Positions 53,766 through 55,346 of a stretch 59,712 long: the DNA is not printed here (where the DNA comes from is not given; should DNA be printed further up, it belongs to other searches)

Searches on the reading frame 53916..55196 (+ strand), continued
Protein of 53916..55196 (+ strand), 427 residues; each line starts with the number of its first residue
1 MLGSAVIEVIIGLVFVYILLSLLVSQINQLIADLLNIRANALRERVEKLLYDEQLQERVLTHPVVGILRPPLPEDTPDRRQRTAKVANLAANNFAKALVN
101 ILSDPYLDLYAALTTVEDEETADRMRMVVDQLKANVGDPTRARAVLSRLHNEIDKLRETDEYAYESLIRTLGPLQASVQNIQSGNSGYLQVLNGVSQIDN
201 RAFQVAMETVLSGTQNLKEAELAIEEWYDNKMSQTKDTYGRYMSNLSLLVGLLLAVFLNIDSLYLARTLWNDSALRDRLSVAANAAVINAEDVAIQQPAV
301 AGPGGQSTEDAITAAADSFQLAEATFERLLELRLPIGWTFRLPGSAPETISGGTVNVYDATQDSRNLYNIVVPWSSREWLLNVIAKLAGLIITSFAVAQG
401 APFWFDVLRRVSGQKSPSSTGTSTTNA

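Call 37: search_protein_representatives(alignment_id=A1)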
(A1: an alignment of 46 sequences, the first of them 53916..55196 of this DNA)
Query: 46 sequences, 425 profile positions. Proteins with E-value up to 0.001 (for the whole library): 15710; up to 1e-10: 11764; up to 1e-30: 6394. The best 150 are listed.
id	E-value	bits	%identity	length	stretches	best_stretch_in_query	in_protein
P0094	5.1e-143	493.7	-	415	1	1-416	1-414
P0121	6.2e-141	486.8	-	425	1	1-417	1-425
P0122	6.2e-139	480.3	-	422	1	3-422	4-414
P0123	1.2e-137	476.0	-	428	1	1-422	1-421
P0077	4.4e-137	474.2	-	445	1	1-420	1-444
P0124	1.4e-136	472.5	-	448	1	1-419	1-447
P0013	4.1e-136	471.0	-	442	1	1-423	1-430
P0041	7.0e-135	466.9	-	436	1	1-422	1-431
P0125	5.5e-133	460.7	-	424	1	1-417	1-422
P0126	1.4e-129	449.5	-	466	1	1-418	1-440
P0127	1.4e-129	449.4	-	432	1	1-420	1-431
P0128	8.5e-129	446.9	-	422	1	1-422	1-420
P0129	1.2e-128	446.4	-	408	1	1-416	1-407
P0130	1.1e-127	443.2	-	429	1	1-417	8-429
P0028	1.3e-127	442.9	-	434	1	1-423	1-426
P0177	1.1e-86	308.1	-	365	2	202-419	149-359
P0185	1.8e-81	290.9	-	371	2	204-419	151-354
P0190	1.0e-79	285.2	-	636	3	80-356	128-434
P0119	4.4e-77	276.5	-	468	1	1-423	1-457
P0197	1.8e-76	274.5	-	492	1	1-423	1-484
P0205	6.8e-74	266.0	-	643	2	1-298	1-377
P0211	9.5e-73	262.2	-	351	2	193-422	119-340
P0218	5.7e-72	259.7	-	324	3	190-352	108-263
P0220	9.2e-72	259.0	-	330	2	193-422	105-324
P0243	9.0e-70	252.4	-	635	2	148-423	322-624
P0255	1.1e-68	248.9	-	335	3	191-297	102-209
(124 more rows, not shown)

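Call 38: list_cluster_members(proteins=[P0119, P0177, P0185, P0190, P0205, P0211, P0218, P0243, P0197, P0255])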
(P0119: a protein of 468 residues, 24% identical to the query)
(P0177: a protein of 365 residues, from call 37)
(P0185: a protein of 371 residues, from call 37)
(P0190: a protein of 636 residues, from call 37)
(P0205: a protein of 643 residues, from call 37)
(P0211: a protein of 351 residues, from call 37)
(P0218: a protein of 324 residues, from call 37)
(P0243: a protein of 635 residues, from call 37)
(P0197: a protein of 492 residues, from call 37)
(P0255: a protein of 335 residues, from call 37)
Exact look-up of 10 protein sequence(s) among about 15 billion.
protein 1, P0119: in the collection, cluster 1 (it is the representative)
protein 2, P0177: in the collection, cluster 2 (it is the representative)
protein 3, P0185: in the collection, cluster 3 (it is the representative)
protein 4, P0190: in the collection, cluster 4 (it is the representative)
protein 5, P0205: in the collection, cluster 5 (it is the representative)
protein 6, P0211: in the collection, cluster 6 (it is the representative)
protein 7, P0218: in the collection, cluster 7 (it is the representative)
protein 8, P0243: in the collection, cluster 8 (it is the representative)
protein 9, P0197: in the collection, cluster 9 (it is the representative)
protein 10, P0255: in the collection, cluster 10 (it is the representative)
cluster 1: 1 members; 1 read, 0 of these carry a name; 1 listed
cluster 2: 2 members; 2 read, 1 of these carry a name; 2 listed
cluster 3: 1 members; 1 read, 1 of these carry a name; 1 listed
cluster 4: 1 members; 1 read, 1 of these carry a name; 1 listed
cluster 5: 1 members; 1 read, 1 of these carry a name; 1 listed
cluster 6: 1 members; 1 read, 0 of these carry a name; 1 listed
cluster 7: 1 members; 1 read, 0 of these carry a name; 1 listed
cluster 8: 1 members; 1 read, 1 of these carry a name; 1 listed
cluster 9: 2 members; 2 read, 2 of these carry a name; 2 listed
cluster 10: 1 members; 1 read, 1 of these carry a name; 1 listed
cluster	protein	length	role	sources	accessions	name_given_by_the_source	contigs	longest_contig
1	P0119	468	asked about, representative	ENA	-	-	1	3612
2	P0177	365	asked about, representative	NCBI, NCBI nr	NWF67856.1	MAG: hypothetical protein HXY40_02100 [Chloroflexi bacterium] | hypothetical protein [Chloroflexota bacterium]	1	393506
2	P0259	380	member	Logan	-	-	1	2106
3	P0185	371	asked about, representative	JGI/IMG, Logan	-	hypothetical protein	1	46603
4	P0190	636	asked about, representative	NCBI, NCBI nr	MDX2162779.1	MAG: hypothetical protein SF162_15780 [bacterium] | hypothetical protein [bacterium]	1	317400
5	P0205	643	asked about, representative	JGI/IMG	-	hypothetical protein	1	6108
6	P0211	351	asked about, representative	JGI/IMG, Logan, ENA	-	-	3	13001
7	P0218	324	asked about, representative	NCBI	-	-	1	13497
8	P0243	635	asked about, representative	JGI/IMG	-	hypothetical protein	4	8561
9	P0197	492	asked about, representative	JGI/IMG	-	hypothetical protein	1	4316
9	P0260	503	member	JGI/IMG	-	hypothetical protein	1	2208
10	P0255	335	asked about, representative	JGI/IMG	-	hypothetical protein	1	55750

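Call 41: find_encoding_contigs(protein=P0108, flank=6000, max_places=2)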
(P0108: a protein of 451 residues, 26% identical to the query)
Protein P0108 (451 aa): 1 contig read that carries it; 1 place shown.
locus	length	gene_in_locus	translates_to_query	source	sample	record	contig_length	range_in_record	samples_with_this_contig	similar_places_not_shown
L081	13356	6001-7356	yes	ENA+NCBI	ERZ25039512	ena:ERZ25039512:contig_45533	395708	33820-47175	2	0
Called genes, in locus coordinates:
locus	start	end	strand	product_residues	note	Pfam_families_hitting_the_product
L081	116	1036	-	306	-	PF00892:EamA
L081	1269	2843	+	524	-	PF00171:Aldedh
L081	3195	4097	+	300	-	PF01144:CoA_trans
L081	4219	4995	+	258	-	PF01144:CoA_trans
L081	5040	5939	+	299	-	PF02517:Rce1-like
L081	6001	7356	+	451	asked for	-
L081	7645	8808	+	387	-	PF04015:DUF362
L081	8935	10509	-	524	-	PF03023:MurJ, PF01554:MatE (weak)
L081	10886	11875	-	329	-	PF00389:2-Hacid_dh, PF02826:2-Hacid_dh_C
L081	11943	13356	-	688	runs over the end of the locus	PF00664:ABC_membrane, PF00005:ABC_tran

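Call 42: find_encoding_contigs(protein=P0107, flank=6000, max_places=2)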
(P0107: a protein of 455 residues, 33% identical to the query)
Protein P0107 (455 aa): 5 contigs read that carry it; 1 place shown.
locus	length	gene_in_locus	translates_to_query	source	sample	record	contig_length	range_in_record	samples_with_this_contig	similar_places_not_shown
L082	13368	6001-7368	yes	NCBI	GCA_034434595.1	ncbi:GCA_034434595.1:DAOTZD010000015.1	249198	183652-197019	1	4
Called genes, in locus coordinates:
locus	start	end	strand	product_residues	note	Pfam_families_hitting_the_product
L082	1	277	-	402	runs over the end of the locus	PF23414:Beta-prop_EML_2 (weak), PF24817:WD40_WDHD1_1st, PF25168:Beta-prop_WDR36-Utp21_2nd (weak), PF23381:Beta-prop_IFT122_1st, PF24807:WD40_CDC20-Fz, PF25175:Beta-prop_WDR5, PF25174:Beta-prop_THOC3, PF23414:Beta-prop_EML_2, +19 more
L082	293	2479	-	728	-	-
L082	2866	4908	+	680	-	PF00890:FAD_binding_2 (faint), PF01266:DAO (faint), PF00732:GMC_oxred_N, PF05199:GMC_oxred_C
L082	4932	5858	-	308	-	PF13428:TPR_14 (faint)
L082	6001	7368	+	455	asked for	-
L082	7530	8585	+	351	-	PF08239:SH3_3 (faint)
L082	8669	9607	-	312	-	PF01555:N6_N4_Mtase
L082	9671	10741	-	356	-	PF27126:NmeDI_C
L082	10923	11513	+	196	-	PF25212:HVO_A0114 (weak), PF08220:HTH_DeoR, PF08279:HTH_11, PF05573:NosL (weak)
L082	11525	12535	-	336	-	-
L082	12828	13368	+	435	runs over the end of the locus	PF00743:FMO-like, PF01266:DAO (faint), PF07992:Pyr_redox_2, PF12831:FAD_oxidored (weak), PF13450:NAD_binding_8 (weak), PF13738:Pyr_redox_3, PF01593:Amino_oxidase (faint), PF13434:Lys_Orn_oxgnase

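Call 44: find_homologous_proteins(query=A2, max_evalue=0.00001)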
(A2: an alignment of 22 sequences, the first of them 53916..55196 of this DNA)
Query A2 (22 sequences) (427 aa, profile of the alignment): 623 proteins with E <= 0.00001 among 8000 candidates; the best 120 are listed.
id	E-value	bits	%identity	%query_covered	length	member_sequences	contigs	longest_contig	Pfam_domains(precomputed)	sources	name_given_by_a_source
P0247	1.7e-110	388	27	49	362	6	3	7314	-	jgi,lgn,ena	-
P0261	1.5e-107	378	24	96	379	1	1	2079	-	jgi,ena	-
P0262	3.4e-106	374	24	96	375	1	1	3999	-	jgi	jgi:hypothetical protein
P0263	2.9e-105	371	29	46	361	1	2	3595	-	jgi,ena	-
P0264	6.5e-105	369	28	44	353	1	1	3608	-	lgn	-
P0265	1.8e-104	368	26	97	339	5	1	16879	-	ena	-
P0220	2.5e-104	367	28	52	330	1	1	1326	-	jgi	-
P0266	1.2e-103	365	28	97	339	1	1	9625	-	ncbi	-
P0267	2.6e-103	364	28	46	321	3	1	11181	-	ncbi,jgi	-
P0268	5.4e-103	363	26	49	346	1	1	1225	-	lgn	-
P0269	9.8e-103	362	27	98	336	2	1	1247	-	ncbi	-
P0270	1.3e-102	362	27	52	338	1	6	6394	-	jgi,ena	jgi:hypothetical protein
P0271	2.1e-102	361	22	54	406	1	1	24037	-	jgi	jgi:hypothetical protein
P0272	3.7e-102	360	25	97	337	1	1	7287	-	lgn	-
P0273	3.8e-102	360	24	96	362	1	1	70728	-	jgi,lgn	jgi:hypothetical protein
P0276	7.3e-101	356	27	98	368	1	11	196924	-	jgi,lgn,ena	jgi:hypothetical protein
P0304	8.7e-96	339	24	96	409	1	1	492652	-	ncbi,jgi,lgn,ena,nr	ncbi:MAG TPA: hypothetical protein VN643_09670 [Pyrinomonadaceae bacterium]|nr:hypothetical protein 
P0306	1.1e-95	339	24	98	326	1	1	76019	-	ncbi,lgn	ncbi:MAG: hypothetical protein ACLFUU_05245 [Desulfobacteraceae bacterium]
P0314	2.1e-94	335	29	51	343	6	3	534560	-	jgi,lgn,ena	-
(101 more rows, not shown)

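Call 45: find_encoding_contigs(protein=P0304, flank=5000, max_places=1)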
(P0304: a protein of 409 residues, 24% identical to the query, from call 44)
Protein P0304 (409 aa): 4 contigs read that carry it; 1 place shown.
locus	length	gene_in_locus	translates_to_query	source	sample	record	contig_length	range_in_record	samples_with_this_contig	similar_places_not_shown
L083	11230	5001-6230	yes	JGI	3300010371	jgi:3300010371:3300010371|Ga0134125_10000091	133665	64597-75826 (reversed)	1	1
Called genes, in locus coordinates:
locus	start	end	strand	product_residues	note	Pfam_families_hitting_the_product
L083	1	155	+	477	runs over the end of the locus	PF00390:malic, PF03949:Malic_M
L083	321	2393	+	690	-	PF13517:FG-GAP_3 (weak), PF01839:FG-GAP (weak), PF13517:FG-GAP_3, PF13946:DUF4214 (faint)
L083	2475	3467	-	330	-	PF00070:Pyr_redox (faint), PF00890:FAD_binding_2 (weak), PF01134:GIDA (faint), PF01266:DAO (weak), PF01494:FAD_binding_3 (faint), PF07992:Pyr_redox_2, PF13450:NAD_binding_8 (weak), PF13738:Pyr_redox_3, +2 more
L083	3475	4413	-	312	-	PF02567:PhzC-PhzF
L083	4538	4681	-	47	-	-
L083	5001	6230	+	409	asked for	-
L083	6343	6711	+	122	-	-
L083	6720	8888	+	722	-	-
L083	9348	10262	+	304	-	PF00701:DHDPS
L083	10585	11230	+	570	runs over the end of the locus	PF10079:Rossmann-like_BshC, PF24850:CC_BshC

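Call 46: find_encoding_contigs(protein=P0306, flank=5000, max_places=1)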
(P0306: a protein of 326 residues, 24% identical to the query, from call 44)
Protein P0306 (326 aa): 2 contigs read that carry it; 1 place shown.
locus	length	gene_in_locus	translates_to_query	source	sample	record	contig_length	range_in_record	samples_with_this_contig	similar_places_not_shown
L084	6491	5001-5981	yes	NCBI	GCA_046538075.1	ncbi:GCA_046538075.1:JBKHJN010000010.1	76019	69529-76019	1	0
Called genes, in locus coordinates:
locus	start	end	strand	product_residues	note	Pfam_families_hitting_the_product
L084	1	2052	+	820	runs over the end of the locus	PF02190:LON_substr_bdg, PF13191:AAA_16 (faint), PF00004:AAA, PF07728:AAA_5, PF22667:Lon_lid, PF05362:Lon_C, PF13541:ChlI (weak)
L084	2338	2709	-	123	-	PF00589:Phage_integrase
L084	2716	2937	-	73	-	-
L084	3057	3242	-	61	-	-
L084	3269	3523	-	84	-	PF02371:Transposase_20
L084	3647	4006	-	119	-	PF01609:DDE_Tnp_1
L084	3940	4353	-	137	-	PF13340:DUF4096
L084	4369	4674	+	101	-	-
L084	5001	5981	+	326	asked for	-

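Call 47: find_encoding_contigs(protein=P0314, flank=5000, max_places=1)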
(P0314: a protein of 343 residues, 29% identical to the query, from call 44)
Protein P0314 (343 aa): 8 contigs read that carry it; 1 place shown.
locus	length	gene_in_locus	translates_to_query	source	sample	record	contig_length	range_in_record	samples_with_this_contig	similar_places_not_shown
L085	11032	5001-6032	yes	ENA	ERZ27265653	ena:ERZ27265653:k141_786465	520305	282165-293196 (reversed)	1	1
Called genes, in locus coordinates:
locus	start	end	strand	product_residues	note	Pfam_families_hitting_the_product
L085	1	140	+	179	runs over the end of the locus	PF01871:AMMECR1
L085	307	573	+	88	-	PF01649:Ribosomal_S20p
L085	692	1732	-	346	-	PF06144:DNA_pol3_delta, PF21694:DNA_pol3_delta_C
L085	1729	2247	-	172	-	PF04390:LptE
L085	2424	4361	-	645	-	-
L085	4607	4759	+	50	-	-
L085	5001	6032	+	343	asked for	-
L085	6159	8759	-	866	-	PF00133:tRNA-synt_1, PF09334:tRNA-synt_1g, PF13603:tRNA-synt_1_2, PF00133:tRNA-synt_1 (weak), PF08264:Anticodon_1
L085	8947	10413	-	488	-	PF16277:DUF4926, PF13428:TPR_14 (faint), PF13432:TPR_16 (faint), PF00515:TPR_1 (faint), PF07719:TPR_2 (faint)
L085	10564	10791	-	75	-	PF21814:DUF6883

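Call 48: find_encoding_contigs(protein=P0276, flank=5000, max_places=1)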
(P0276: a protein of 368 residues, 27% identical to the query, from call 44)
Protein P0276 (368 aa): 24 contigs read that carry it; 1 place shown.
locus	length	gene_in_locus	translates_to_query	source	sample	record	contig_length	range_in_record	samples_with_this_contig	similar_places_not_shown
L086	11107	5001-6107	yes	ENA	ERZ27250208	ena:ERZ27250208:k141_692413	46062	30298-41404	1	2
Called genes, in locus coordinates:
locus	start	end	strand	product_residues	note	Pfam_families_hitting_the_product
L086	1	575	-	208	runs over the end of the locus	PF01569:PAP2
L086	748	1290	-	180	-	PF05068:MtlR (weak)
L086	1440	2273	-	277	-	PF01976:DUF116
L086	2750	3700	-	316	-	PF00551:Formyl_trans_N, PF02911:Formyl_trans_C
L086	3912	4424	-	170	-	PF01327:Pep_deformylase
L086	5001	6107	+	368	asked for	-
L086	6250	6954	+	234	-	PF02265:S1-P1_nuclease (weak)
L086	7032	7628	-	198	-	PF12654:DUF3786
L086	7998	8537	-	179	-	-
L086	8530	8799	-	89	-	-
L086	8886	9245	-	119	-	-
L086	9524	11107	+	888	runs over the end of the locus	PF08448:PAS_4, PF13426:PAS_9, PF00989:PAS, PF13188:PAS_8, PF13426:PAS_9, PF08448:PAS_4, PF13426:PAS_9, PF00158:Sigma54_activat, +8 more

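Call 49: search_solved_structures(query=A2, max_evalue=10, show_alignments=2)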
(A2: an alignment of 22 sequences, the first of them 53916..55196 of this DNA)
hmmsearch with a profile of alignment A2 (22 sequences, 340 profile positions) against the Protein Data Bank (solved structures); distinct sequences matched with E-value up to 10: 0.

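Call 57: search_protein_families(library=pfam, proteins=[L002:2778-3407:-, L002:3775-4902:-, L002:3245-3775:-], max_evalue=0.001)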
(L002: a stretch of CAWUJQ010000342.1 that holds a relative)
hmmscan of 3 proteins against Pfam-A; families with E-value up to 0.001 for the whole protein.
L002:2778-3407:- (209 aa): 1 family
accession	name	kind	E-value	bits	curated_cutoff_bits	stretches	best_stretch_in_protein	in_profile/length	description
PF01451.26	LMWPc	-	2e-39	135.5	23.2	1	57-200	1-144/144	Low molecular weight phosphotyrosine protein phosphatase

L002:3775-4902:- (375 aa): 1 family
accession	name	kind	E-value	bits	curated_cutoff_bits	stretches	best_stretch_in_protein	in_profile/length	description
PF01636.29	APH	-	2.5e-06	27.9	23.2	1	41-253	7-194/239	Phosphotransferase enzyme family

L002:3245-3775:- (176 aa): 1 family
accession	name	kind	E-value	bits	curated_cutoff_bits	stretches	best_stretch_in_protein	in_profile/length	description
PF04519.19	Bactofilin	-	8e-23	81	27.9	1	49-143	2-97/98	Polymer-forming cytoskeletal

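Call 61: predict_structure(alignment_id=A3)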
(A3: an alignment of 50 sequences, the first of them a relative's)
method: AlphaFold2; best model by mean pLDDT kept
length: 330 residues; sequences in the alignment: 50
mean_pLDDT: 83.6   pTM: 0.74
mean pLDDT of the five models: 83.6, 82.4, 80.4, 79.8, 73.6
residues with pLDDT >= 90: 146; 70-90: 122; 50-70: 48; < 50: 14
segments of 3 or more residues with pLDDT < 50: 213-225
pLDDT, mean of each block of 10 residues (from residue 1): 85 91 89 88 93 78 96 92 96 91 92 95 97 97 97 93 90 86 89 92 84 47 57 86 84 59 56 59 77 87 87 86 60
secondary structure, 60 per line:
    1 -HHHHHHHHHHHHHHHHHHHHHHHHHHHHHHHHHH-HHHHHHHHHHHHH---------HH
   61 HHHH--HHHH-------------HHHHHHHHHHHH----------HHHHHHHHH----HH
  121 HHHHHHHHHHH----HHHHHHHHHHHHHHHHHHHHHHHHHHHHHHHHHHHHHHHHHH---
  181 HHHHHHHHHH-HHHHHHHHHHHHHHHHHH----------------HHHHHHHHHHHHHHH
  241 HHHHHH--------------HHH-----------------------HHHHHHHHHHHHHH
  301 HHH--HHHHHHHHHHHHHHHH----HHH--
elements in order: H2-35 H37-49 H59-64 H67-70 H84-95 H106-114 H119-131 H136-177 H181-190 H192-209 H226-246 H287-303 H306-321

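Call 66: search_dna_similar(query=P0220, collection=plasmids, mode=protein, max_evalue=0.001, max_rows=20)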
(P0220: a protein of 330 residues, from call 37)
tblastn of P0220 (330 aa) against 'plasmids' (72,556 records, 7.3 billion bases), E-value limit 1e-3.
Records with a match: 13; places in all: 14; records where one place covers at least 80% of the query: 12.
Best place of each record, by identity: <60% 13.
By first word of the organism name: Rhizobium 4; Agrobacterium 2; Caballeronia 1; Hymenobacter 1; Nostoc 1; Paracoccus 1; Vitreoscilla 1; Kovacikia 1; Nonomuraea 1.
By predicted mobility (MOB-suite, as given by PLSDB): non-mobilizable 6; mobilizable 4; conjugative 3.
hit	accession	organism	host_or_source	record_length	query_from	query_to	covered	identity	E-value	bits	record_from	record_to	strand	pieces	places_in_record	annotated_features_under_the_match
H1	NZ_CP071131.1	Caballeronia sp. M1242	Homo sapiens,ETA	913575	1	329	100%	36.8%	1e-44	170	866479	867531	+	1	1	hypothetical protein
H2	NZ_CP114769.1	Hymenobacter canadensis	whole organism,lake water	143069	1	329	100%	36.3%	1e-41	161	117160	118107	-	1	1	hypothetical protein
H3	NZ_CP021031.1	Rhizobium sp. NXC14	Phaseolus vulgaris,cell culture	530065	1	329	100%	32.3%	1e-37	150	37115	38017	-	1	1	hypothetical protein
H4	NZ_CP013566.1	Rhizobium phaseoli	Phaseolus vulgaris,Whole ...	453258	1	323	98%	32.6%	2e-37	149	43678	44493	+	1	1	hypothetical protein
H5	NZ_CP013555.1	Rhizobium phaseoli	-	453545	1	323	98%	32.6%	2e-37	149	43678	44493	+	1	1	hypothetical protein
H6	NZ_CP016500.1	Agrobacterium sp. RAC06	Microbial isolate,Algal phycosphere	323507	1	324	98%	30.3%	6e-26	115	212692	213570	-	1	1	hypothetical protein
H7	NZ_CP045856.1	Agrobacterium sp. MA01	cell culture,Microcystis culture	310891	1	330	100%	28.8%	2e-27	120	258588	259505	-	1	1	hypothetical protein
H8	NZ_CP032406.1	Rhizobium rosettiformans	Isolation,ex cyanobacteria field sample ...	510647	1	324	98%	27.9%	7e-25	112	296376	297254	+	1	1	hypothetical protein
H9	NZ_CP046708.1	Nostoc sp. ATCC 53789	-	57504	6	327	86%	29.9%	3e-18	148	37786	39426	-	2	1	hypothetical protein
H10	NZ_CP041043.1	Paracoccus sp. AK26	pure culture,Hexachlorocyclohexane ...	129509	1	326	99%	25.6%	8e-22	103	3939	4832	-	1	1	hypothetical protein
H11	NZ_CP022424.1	Vitreoscilla filiformis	cell culture,Mud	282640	1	324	98%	25.7%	1e-28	123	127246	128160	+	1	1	hypothetical protein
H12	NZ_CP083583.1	Kovacikia minuta CCNUW1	cell culture,fresh water lake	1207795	6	326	97%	24.3%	7e-21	100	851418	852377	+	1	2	record has no annotation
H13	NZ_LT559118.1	Nonomuraea gerenzanensis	-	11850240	82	321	73%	24.1%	2e-5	54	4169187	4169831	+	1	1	none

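Call 67: search_dna_similar(query=P0220, collection=phages, mode=protein, max_evalue=0.001, max_rows=10)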
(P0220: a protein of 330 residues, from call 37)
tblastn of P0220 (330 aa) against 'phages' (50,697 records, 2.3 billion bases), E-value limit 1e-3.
No match.

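Call 68: get_annotated_region(hit=H1, flank=5000)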
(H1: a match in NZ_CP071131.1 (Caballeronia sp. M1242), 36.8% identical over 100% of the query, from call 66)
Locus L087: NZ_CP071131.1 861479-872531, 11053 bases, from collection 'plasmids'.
description: Caballeronia sp. M1242 plasmid unnamed2, complete sequence
organism: Caballeronia sp. M1242 (NCBI taxid 2814653)
taxonomy: Bacteria; Pseudomonadota; Betaproteobacteria; Burkholderiales; Burkholderiaceae; Caballeronia; Caballeronia sp. M1242
host: -; source: Homo sapiens,ETA; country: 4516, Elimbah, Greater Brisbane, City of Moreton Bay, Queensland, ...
typing (MOB-suite, as given by PLSDB): non-mobilizable
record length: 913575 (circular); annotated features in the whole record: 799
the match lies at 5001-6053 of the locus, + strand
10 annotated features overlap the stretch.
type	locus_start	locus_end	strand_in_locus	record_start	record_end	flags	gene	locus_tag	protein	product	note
CDS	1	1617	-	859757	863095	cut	-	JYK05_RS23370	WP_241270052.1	adenylate/guanylate cyclase domain-containing protein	GO:0009190 - cyclic nucleotide biosynthetic process [Evidence IEA]; GO:0035556 - intracellular signal transduction ...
CDS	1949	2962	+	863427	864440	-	-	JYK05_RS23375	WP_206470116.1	LuxR C-terminal-related transcriptional regulator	GO:0006355 - regulation of DNA-templated transcription [Evidence IEA]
CDS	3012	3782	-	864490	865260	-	-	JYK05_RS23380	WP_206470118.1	hypothetical protein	-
CDS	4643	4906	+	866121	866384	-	-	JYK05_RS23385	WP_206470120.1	hypothetical protein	-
CDS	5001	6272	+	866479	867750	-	-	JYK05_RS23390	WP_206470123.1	hypothetical protein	-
CDS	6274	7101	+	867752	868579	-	-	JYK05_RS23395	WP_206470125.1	N-acetylmuramoyl-L-alanine amidase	-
CDS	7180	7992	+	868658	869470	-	-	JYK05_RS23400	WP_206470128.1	peptidoglycan-binding protein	-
CDS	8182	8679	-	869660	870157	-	-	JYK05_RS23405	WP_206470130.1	SRPBCC family protein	-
CDS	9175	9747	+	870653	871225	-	-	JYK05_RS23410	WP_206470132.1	DUF1993 domain-containing protein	-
CDS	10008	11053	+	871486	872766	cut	-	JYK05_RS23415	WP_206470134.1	MFS transporter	GO:0055085 - transmembrane transport [Evidence IEA]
